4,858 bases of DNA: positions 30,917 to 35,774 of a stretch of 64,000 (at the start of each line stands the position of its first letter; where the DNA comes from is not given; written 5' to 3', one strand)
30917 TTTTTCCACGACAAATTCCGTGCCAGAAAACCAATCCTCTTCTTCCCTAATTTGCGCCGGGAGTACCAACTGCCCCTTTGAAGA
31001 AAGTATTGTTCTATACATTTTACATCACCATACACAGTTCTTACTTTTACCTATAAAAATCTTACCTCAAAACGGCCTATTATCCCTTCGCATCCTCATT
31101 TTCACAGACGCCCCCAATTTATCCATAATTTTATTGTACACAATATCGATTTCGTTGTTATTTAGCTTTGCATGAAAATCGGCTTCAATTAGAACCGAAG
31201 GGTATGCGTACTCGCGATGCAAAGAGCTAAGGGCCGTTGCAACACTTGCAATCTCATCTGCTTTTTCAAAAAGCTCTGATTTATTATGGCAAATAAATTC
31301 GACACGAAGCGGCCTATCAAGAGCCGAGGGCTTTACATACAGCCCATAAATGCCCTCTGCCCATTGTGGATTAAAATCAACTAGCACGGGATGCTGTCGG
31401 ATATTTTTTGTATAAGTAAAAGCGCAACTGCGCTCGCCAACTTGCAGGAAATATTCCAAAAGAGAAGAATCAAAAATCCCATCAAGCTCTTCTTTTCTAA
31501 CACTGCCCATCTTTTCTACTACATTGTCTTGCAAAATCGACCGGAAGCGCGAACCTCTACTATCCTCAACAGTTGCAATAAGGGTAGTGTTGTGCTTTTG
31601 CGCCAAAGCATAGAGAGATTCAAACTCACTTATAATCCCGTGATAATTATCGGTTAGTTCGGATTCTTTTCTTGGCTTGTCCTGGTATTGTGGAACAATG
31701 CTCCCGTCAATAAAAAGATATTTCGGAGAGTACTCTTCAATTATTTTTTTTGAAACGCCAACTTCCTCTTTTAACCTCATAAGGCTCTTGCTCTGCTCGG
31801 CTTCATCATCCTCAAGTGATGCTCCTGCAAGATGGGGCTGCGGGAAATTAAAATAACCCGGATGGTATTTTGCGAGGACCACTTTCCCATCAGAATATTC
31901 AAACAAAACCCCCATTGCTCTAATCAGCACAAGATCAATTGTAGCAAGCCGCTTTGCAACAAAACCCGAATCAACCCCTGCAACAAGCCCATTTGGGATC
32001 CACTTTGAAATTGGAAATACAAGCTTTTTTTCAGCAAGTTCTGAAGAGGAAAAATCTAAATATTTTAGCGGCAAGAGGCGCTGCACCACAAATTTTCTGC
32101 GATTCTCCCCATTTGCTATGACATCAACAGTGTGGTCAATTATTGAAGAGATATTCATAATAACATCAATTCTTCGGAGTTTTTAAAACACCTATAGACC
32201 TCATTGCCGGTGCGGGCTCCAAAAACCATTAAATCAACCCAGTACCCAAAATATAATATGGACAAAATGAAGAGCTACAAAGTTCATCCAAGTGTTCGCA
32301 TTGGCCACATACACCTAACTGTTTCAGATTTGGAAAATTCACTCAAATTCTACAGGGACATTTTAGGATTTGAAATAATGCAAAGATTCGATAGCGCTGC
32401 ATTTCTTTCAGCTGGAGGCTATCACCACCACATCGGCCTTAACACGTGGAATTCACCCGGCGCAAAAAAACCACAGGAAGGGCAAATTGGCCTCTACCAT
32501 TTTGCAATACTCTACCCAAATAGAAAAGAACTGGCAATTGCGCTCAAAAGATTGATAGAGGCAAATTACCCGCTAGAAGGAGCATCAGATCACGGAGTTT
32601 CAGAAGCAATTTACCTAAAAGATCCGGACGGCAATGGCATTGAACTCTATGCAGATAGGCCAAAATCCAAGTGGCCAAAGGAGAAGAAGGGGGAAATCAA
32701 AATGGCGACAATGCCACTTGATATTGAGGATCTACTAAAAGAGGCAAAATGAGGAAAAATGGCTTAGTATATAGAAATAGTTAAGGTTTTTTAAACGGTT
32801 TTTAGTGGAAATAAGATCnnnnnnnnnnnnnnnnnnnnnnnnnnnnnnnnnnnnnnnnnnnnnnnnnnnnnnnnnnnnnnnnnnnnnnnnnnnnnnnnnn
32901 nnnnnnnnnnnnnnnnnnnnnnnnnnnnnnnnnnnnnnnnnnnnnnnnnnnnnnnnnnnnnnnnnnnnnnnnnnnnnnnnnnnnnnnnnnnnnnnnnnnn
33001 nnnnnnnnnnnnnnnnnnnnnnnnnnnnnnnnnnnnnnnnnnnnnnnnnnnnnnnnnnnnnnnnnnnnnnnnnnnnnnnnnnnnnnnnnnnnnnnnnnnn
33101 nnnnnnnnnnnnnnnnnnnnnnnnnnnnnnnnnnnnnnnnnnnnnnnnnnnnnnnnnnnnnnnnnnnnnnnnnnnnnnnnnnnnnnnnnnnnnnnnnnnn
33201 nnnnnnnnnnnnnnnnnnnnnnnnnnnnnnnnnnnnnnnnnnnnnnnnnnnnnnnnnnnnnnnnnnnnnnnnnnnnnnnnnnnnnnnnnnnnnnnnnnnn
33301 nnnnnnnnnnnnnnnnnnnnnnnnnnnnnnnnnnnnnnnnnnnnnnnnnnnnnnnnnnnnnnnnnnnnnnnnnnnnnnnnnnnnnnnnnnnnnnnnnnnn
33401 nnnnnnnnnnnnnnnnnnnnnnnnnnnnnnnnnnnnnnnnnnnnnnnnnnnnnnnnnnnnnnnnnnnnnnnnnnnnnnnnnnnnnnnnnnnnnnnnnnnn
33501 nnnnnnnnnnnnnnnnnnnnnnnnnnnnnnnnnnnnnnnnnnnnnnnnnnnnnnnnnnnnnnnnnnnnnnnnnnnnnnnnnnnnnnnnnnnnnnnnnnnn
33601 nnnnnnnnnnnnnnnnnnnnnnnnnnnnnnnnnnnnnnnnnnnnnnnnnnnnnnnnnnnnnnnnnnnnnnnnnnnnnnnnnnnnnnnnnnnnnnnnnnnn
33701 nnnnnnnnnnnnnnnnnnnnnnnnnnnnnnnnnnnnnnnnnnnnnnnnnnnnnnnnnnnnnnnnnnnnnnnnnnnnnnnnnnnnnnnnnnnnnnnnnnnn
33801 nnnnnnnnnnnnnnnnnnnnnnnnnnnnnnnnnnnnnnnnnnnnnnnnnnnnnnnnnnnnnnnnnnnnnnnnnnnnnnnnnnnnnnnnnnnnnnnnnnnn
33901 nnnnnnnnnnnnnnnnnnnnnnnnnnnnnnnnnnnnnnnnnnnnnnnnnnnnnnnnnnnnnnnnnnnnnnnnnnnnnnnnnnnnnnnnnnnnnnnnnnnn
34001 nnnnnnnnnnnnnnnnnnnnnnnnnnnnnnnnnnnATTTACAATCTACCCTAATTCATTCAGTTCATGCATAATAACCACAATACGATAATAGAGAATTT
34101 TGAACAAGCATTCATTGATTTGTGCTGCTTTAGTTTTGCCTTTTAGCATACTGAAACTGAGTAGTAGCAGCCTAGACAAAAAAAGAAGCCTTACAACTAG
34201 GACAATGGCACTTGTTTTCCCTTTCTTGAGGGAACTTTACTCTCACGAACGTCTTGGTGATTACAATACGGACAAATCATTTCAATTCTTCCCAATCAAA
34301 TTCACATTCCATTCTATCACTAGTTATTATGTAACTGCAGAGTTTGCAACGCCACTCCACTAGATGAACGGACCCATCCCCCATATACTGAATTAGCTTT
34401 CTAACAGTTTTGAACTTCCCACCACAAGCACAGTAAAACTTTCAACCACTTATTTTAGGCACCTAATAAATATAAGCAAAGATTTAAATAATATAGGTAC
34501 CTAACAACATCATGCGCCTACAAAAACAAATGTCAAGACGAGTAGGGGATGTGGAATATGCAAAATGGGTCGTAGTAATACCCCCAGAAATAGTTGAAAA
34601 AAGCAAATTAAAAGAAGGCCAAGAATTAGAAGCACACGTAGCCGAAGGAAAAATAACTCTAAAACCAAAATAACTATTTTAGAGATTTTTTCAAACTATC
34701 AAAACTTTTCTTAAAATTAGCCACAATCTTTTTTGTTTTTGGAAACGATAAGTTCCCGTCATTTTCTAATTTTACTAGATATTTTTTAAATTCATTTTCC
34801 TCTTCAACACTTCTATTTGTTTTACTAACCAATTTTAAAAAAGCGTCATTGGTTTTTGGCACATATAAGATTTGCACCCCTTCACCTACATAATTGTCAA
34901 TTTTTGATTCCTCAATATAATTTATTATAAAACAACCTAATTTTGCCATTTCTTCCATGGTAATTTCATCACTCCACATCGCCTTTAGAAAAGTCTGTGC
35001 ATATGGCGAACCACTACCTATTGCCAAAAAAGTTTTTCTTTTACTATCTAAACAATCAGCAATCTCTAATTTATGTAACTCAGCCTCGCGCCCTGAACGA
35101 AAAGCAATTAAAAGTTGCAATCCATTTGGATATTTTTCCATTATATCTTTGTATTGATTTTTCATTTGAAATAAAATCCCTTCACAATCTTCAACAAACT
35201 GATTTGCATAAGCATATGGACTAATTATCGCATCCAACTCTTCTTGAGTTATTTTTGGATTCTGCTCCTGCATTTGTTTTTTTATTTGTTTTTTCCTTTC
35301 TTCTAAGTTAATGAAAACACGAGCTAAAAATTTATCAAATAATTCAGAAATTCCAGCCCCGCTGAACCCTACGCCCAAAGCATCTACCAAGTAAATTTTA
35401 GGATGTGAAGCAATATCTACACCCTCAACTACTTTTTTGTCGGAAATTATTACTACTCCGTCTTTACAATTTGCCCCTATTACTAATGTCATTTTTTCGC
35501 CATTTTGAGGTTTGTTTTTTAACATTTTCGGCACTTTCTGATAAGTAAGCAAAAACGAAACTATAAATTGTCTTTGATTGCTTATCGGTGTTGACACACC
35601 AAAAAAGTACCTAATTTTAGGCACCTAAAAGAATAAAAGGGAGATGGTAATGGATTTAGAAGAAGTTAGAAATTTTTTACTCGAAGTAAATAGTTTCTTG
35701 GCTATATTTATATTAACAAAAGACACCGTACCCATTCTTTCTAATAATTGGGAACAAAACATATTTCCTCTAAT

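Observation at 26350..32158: Split herA...nurA locus interrupted by a vapBC pair, a phosphatase-like gene and a translationally coupled zinc-ribbon micro-ORF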

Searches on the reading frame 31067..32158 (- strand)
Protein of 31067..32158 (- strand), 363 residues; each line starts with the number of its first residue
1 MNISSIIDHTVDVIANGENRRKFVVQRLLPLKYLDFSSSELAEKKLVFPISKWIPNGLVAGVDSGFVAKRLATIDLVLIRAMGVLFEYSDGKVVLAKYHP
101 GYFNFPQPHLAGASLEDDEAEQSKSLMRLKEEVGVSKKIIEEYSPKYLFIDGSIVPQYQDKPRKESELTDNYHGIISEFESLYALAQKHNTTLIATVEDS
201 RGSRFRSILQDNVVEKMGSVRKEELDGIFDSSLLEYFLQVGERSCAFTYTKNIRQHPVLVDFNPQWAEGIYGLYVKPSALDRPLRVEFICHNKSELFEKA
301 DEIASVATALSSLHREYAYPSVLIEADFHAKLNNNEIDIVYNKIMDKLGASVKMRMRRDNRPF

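Call 6: search_protein_families(library=pfam, proteins=[window:31067-32158:-], max_evalue=0.01)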
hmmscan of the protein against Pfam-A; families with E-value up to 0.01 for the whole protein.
window:31067-32158:- (363 aa): 1 family
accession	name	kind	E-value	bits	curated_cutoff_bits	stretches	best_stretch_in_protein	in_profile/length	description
PF09376.16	NurA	-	1.1e-10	41.9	21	1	58-331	2-253/254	NurA domain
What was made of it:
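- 31067..32158 (-): nurA (363 aa). Pfam NurA E 1.1e-10, above the gathering score (call 6).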

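Call 11: find_encoding_contigs(protein=window:31067-32158:-, flank=10000, max_places=6)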
Protein window:31067-32158:- (363 aa): 7 contigs read that carry it; 4 places shown.
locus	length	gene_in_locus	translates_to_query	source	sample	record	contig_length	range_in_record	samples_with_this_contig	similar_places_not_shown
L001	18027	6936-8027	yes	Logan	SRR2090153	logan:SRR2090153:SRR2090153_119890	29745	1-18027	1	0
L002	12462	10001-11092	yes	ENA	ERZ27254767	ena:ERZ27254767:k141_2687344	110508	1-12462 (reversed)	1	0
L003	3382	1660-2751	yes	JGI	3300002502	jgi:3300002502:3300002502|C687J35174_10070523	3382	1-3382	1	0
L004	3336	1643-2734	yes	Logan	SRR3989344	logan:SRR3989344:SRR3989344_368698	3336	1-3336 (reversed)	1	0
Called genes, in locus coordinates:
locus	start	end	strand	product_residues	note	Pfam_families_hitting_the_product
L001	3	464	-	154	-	?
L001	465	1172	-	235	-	PF01411:tRNA-synt_2c, PF07973:tRNA_SAD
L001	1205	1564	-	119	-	-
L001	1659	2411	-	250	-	PF00188:CAP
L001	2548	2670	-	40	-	-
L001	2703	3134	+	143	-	-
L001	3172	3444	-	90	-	-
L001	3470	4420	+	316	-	PF00227:Proteasome (weak)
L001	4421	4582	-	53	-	PF04014:MazE_antitoxin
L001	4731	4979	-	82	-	-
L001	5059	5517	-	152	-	-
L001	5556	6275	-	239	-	-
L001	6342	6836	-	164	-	PF00903:Glyoxalase, PF22677:Ble-like_N (weak)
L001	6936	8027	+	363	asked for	PF09376:NurA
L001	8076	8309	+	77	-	PF04014:MazE_antitoxin (weak)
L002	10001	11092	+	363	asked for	PF09376:NurA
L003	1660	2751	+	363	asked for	PF09376:NurA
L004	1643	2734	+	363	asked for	PF09376:NurA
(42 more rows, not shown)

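Call 29: search_protein_families(library=padloc, proteins=[window:31067-32158:-], max_evalue=0.01)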
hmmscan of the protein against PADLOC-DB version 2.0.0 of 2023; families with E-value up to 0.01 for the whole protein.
window:31067-32158:- (363 aa): 0 families

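Call 30: search_protein_families(library=ncbifam, proteins=[window:31067-32158:-], max_evalue=0.01)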
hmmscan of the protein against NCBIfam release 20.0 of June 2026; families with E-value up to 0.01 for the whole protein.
window:31067-32158:- (363 aa): 0 families

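Call 81: find_related_loci(query=window:31067-32158:-, collection=viral_contigs, flank=5000)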
Query window:31067-32158:- (363 aa) in viral_contigs; peptide patterns used: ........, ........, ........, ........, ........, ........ (x = any residue, [..] = any of these).
4 stretches matched a pattern, but none encodes a relative of the query by tblastn (E <= 1e-3).
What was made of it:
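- No relatives on viral contigs (call 81).
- Tried and rejected: The viral-contig scan with NurA was negative (call 81).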

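Call 86: search_solved_structures(query=window:31067-32158:-, max_evalue=0.01, show_alignments=2)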
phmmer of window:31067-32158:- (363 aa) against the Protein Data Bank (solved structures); distinct sequences matched with E-value up to 0.01: 0.

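Call 88: search_solved_structures(query=A8, max_evalue=0.1, show_alignments=1)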
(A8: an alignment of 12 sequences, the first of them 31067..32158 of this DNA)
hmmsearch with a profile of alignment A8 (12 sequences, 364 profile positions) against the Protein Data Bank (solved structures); distinct sequences matched with E-value up to 0.1: 1.
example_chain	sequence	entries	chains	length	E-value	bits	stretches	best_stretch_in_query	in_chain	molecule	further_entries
3d9p_A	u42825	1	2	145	0.098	14.8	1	113-200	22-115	RNA-binding protein 16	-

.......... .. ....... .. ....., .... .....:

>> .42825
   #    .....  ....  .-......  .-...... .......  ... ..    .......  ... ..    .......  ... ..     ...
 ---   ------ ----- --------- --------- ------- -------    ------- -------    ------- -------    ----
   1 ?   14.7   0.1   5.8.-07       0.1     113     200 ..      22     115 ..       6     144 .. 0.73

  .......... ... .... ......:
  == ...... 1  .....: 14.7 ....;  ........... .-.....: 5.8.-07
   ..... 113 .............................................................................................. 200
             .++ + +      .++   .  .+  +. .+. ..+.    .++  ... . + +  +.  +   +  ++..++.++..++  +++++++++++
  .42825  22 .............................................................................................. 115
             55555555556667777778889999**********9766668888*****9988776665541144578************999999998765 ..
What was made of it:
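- On NurA nuclease (PF09376): Neither the sequence nor the profile reaches solved NurA structures, so the residues could not be mapped (calls 86, 88).
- NurA catalytic residues could not be mapped onto solved structures (calls 86, 88).
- Tried and rejected: NurA alone and as a profile found no solved NurA structure (calls 86, 88).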

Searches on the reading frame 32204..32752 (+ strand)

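Call 6: search_protein_families(library=pfam, proteins=[window:32204-32752:+], max_evalue=0.01)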
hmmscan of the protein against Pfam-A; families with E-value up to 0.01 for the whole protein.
window:32204-32752:+ (182 aa): 4 families
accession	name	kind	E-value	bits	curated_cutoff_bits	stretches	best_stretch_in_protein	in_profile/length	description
PF00903.31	Glyoxalase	-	7.6e-20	71.9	20.6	1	32-148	1-121/121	Glyoxalase/Bleomycin resistance protein/Dioxygenase superfamily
PF22677.2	Ble-like_N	-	3.5e-06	27.1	24.5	1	32-67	1-37/41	Bleomycin resistance protein-like N-terminal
PF13669.12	Glyoxalase_4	-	0.0001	23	27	1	35-123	2-92/109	Glyoxalase/Bleomycin resistance protein/Dioxygenase superfamily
PF12681.13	Glyoxalase_2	-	0.0019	18.5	30.1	1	37-147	5-112/118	Glyoxalase-like domain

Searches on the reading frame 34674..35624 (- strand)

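Call 62: search_protein_families(library=pfam, proteins=[window:34674-35624:-], max_evalue=0.001)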
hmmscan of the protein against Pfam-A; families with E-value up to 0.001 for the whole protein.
window:34674-35624:- (316 aa): 1 family
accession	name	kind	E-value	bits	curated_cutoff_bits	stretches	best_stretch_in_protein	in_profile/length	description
PF00227.31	Proteasome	-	5.1e-13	49.5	22.4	2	166-253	102-187/189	Proteasome subunit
